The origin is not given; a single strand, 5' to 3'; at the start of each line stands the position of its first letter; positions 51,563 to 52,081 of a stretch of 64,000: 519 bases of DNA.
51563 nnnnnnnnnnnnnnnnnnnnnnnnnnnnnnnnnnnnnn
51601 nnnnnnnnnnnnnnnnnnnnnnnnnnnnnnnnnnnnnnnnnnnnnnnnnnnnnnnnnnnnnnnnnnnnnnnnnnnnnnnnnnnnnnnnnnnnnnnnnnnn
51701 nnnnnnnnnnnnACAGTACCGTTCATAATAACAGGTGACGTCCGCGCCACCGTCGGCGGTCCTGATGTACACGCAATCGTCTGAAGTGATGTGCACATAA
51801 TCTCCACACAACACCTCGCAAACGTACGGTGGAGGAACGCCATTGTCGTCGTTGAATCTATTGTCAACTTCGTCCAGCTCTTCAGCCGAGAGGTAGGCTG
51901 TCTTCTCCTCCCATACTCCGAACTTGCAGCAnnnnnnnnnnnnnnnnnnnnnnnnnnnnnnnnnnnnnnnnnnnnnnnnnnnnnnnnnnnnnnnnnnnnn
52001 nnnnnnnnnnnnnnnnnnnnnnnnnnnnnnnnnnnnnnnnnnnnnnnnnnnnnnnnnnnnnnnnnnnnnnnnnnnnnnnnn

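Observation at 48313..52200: Accessory island: IS630 remnant, IS4-family element and four diverged copies of a small Cys-rich protein gene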

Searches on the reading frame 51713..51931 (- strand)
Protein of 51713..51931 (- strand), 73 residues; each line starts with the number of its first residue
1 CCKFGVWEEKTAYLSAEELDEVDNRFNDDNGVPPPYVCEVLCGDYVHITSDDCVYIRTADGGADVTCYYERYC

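Call 16: search_protein_representatives(alignment_id=A2)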
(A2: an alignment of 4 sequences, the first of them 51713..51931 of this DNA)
Query: 4 sequences, 73 profile positions. Proteins with E-value up to 0.001 (for the whole library): 3; up to 1e-10: 2; up to 1e-30: 0. The best 3 are listed.
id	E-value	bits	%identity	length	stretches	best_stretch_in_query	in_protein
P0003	1.6e-29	117.9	-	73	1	2-73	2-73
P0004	6.1e-18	80.8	-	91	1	1-73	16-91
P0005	2.2e-05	40.6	-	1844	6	2-22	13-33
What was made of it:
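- Tried and rejected: Exhaustive hmmsearch of 1.84 billion representatives (call 16).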

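Call 19: find_related_loci(query=A3, collection=genome_contigs, flank=6000)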
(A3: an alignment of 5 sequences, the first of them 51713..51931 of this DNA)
Query A3 (73 aa) in genome_contigs; peptide patterns used: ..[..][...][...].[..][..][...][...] (x = any residue, [..] = any of these).
74 stretches matched a pattern, but none encodes a relative of the query by tblastn (E <= 1e-3).

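Call 20: find_related_loci(query=A3, collection=metagenome_contigs, flank=6000)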
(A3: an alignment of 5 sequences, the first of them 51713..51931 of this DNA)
Query A3 (73 aa) in metagenome_contigs; peptide patterns used: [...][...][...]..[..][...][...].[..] (x = any residue, [..] = any of these).
143 stretches matched a pattern, but none encodes a relative of the query by tblastn (E <= 1e-3).

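Call 30: predict_structure(alignment_id=A3)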
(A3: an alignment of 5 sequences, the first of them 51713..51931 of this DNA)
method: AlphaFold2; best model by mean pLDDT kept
length: 73 residues; sequences in the alignment: 5
mean_pLDDT: 81.0   pTM: 0.67
mean pLDDT of the five models: 81.0, 78.7, 78.4, 75.9, 75.6
residues with pLDDT >= 90: 5; 70-90: 54; 50-70: 14; < 50: 0
segments of 3 or more residues with pLDDT < 50: none
pLDDT, mean of each block of 10 residues (from residue 1): 76 86 65 82 86 86 88 71
secondary structure, 60 per line:
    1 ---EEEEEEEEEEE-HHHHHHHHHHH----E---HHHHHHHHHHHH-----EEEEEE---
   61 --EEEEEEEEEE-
elements in order: E4-14 H16-26 H35-46 E52-57 E63-72
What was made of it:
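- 51710..51994 (-): Copy D (94-aa precursor). The AGGAGG ribosome-binding site lies 6 nt before the ATG at 51994. It has the canonical lipobox VLAG|CC and 7 Cys. AlphaFold model pLDDT 81 (call 30).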

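Call 41: fold_search(model_id=the predicted structure, library=pdb)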
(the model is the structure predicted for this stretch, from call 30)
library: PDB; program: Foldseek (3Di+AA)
matches with E <= 10: 387; with E <= 0.001: 0
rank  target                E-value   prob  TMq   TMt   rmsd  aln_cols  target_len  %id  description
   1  5nak_B                1.5e-01  0.95  0.52  0.10   4.9        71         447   13  Pseudomonas fluorescens kynurenine 3-monooxygenase (KMO) in complex with the enzyme substrate L-kynurenine (released 2017-06-21)
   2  5mzc_A                2.0e-01  0.92  0.52  0.10   4.9        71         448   13  Pseudomonas fluorescens kynurenine 3-monooxygenase (KMO) in complex with 3-(5-chloro-6-ethoxy-2-oxo-2,3-dihydro-1,3-be (released 2017-04-19)
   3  6foy_B                2.3e-01  0.91  0.53  0.10   5.6        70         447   16  The crystal structure of P.fluorescens Kynurenine 3-monooxygenase (KMO) in complex with competitive inhibitor No. 9 (released 2019-08-21)
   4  6foz_B                2.5e-01  0.90  0.53  0.10   5.6        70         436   16  The crystal structure of P.fluorescens Kynurenine 3-monooxygenase (KMO) in complex with competitive inhibitor No. 13 (released 2019-08-21)
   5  5mzc_B                3.2e-01  0.87  0.53  0.10   5.6        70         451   16  Pseudomonas fluorescens kynurenine 3-monooxygenase (KMO) in complex with 3-(5-chloro-6-ethoxy-2-oxo-2,3-dihydro-1,3-be (released 2017-04-19)
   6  4n2p_A                3.4e-01  0.28  0.36  0.23   6.3        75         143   12  Structure of Archease from Pyrococcus horikoshii (released 2014-01-01)
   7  6fph_A                3.6e-01  0.84  0.52  0.10   5.6        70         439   16  The crystal structure of P.fluorescens Kynurenine 3-monooxygenase (KMO) in complex with competitive inhibitor No. 1h (released 2019-08-21)
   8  5y7a                  4.1e-01  0.82  0.53  0.10   5.5        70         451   16  Crystal structure of Pseudomonas fluorescens Kynurenine 3-monooxygenase in complex with L-KYN (released 2017-12-27)
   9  6fp0_B                4.3e-01  0.80  0.52  0.10   5.6        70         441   16  The crystal structure of P.fluorescens Kynurenine 3-monooxygenase (KMO) in complex with competitive inhibitor No. 4 (released 2019-08-21)
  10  9pfq_Q                4.3e-01  0.51  0.39  0.10   5.6        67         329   12  The cryo-EM structure of C. crescentus DriD-ssDNA-RNAP-Sigma73-bapE promoter transcription activation complex (released 2026-02-25)
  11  6foz_A                4.6e-01  0.80  0.53  0.10   5.6        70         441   16  The crystal structure of P.fluorescens Kynurenine 3-monooxygenase (KMO) in complex with competitive inhibitor No. 13 (released 2019-08-21)
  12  2kpy_MODEL_1_A        4.9e-01  0.57  0.44  0.32   6.5        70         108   13  Solution Structure of the major allergen of Artemisia vulgaris (Art v 1) (released 2010-10-06)
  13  5x6p_B                5.3e-01  0.77  0.53  0.10   5.6        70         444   16  Crystal structure of Pseudomonas fluorescens KMO (released 2018-02-21)
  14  6fp1_A                6.0e-01  0.57  0.48  0.10   4.5        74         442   14  The crystal structure of P.fluorescens Kynurenine 3-monooxygenase (KMO) in complex with competitive inhibitor No. 1 (released 2019-08-21)
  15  7tzv_A                6.0e-01  0.38  0.35  0.15   5.7        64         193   14  Structure of DriD C-domain bound to 9mer ssDNA (released 2022-06-01)
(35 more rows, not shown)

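Call 47: search_solved_structures(query=A3, max_evalue=10)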
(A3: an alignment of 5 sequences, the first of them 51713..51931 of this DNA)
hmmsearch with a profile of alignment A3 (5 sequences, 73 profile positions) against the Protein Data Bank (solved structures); distinct sequences matched with E-value up to 10: 1.
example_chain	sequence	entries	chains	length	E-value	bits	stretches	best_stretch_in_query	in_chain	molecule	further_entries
9qrg_A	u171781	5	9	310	0.47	14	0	19-64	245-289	Isoflavone reductase homolog A622-like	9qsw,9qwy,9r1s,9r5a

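Call 49: find_homologous_proteins(query=A3, max_evalue=10)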
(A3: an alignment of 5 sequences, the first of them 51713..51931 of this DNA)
Query A3 (5 sequences) (73 aa, profile of the alignment): 4 proteins with E <= 10 among 111 candidates.
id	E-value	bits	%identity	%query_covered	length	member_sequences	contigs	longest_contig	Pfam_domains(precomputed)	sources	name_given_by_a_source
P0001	8.6e-31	124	100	100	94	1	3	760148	-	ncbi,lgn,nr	ncbi:MAG: hypothetical protein H6739_20765 [Alphaproteobacteria bacterium]|nr:hypothetical protein [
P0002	7.9e-30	121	42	100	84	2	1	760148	-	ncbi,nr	ncbi:MAG: hypothetical protein H6739_20760 [Alphaproteobacteria bacterium]|nr:hypothetical protein [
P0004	4.0e-29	118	47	100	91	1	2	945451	-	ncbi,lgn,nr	ncbi:MAG: hypothetical protein H6739_14975 [Alphaproteobacteria bacterium]|nr:hypothetical protein [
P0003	9.1e-27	111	40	99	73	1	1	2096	-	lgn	-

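Call 53: fold_search(model_id=the predicted structure, library=viral)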
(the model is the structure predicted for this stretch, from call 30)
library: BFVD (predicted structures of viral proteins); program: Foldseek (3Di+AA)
matches with E <= 10: 477; with E <= 0.001: 0
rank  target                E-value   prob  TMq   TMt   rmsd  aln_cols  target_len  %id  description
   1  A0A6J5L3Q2            2.3e-01  0.16  0.29  0.08  10.9        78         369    9  AAA domain containing protein [uncultured Caudovirales phage]
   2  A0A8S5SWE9            2.8e-01  0.77  0.53  0.40   5.0        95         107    9  Uncharacterized protein [Siphoviridae sp. ctZHD14]
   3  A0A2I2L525            2.8e-01  0.47  0.45  0.25   5.2        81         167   15  Uncharacterized protein [Orpheovirus IHUMI-LCC2]
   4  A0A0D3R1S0            3.2e-01  0.35  0.39  0.44   8.6        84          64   11  Uncharacterized protein [Keuraliba virus]
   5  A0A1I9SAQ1            3.2e-01  0.23  0.36  0.33  10.1        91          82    8  Uncharacterized protein [Rhodococcus phage Weasels2]
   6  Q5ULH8                4.1e-01  0.16  0.29  0.14  11.2        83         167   14  Orf136 [Lactobacillus phage LP65]
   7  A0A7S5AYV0            4.3e-01  0.25  0.40  0.12   8.0        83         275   11  Uncharacterized protein [Pseudomonas phage Iggy]
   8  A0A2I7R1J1            6.3e-01  0.25  0.37  0.17   9.5        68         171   13  (no name in the UniProt tables at hand)
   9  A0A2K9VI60            6.3e-01  0.20  0.31  0.39   8.1        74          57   11  Uncharacterized protein [Mycobacterium phage SWU2]
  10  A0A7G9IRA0            6.3e-01  0.06  0.22  0.09  13.3        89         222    7  Putative matrix protein [Thrips tabaci associated dimarhabdovirus 1]
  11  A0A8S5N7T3            6.8e-01  0.23  0.37  0.40   7.3        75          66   15  BRICHOS domain protein [Siphoviridae sp. ctnN38]
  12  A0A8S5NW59            6.8e-01  0.18  0.39  0.24   8.8        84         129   13  Uncharacterized protein [Siphoviridae sp. ctiPM17]
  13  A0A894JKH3            7.2e-01  0.25  0.41  0.25   6.1        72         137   15  Uncharacterized protein [Bat mastadenovirus]
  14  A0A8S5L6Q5            7.7e-01  0.41  0.45  0.40   5.6        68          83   13  Sporulation protein [Myoviridae sp. ctA4D8]
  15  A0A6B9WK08            8.2e-01  0.41  0.41  0.44   5.7        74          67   14  Uncharacterized protein [Escherichia phage muut]
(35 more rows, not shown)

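Call 55: find_related_loci(query=A3, collection=viral_contigs, flank=5000)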
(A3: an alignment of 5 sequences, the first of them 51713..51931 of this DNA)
Query A3 (73 aa) in viral_contigs; peptide patterns used: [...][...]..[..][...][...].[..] (x = any residue, [..] = any of these).
22 stretches matched a pattern, but none encodes a relative of the query by tblastn (E <= 1e-3).
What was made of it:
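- Tried and rejected: Pattern plus tblastn scans of GTDB genomes, JGI metagenomes and IMG/VR (calls 19, 20, 55).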
